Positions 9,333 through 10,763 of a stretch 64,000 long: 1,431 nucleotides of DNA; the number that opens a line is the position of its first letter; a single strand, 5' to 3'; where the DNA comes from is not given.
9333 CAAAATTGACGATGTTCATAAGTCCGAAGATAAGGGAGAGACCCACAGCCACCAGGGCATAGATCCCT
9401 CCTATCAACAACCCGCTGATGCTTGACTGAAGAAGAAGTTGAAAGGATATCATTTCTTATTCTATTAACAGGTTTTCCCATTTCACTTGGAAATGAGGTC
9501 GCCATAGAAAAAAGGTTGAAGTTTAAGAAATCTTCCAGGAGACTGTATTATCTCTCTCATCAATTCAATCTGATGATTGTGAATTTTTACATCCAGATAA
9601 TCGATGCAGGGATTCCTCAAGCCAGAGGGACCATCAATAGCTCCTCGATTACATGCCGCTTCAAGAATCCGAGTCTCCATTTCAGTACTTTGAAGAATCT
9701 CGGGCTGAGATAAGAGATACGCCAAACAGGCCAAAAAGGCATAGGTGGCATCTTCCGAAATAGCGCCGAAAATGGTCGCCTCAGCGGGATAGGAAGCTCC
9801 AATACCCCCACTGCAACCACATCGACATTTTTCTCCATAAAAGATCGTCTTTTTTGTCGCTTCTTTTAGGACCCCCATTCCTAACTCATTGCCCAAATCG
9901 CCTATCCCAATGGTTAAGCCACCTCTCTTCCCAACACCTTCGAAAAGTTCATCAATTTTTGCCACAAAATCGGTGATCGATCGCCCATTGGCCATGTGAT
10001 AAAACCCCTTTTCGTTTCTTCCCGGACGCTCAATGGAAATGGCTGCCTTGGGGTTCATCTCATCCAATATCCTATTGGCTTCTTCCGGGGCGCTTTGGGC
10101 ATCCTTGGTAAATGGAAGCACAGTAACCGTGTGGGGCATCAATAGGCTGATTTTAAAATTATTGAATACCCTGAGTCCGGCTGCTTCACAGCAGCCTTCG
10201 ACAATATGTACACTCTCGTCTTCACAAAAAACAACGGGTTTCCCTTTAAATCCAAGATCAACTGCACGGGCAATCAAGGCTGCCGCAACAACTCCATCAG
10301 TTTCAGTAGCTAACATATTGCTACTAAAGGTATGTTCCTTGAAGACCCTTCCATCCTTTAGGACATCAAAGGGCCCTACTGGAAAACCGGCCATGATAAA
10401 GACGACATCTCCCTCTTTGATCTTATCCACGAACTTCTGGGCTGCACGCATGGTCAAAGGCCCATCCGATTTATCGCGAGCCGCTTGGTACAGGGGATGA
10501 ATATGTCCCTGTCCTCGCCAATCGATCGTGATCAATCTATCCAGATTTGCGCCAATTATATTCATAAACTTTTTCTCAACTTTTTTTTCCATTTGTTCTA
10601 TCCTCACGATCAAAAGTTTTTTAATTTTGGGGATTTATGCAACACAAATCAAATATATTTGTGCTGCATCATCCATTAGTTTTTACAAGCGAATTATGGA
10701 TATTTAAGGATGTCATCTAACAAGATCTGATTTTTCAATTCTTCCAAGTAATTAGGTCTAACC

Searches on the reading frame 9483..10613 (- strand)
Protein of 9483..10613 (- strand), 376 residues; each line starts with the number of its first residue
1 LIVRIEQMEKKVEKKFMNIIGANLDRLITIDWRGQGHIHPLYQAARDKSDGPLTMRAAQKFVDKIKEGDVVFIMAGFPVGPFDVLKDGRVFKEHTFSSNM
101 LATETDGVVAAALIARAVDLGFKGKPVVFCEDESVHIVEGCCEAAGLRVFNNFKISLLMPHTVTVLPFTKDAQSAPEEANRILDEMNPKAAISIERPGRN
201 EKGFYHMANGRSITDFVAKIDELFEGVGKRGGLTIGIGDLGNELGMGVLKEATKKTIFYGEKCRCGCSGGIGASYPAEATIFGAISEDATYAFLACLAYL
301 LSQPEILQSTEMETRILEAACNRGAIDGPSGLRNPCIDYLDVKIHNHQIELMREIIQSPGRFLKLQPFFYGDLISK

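Call 72: search_protein_families(library=pfam, proteins=[window:9483-10613:-], max_evalue=0.0001)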
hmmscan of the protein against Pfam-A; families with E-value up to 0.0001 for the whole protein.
window:9483-10613:- (376 aa): 1 family
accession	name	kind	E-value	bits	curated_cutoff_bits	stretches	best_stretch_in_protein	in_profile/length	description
PF14336.11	GLUCM-like_C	-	3.8e-62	210.8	27.9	1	24-353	1-291/291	D-glutamate cyclase-like, C-terminal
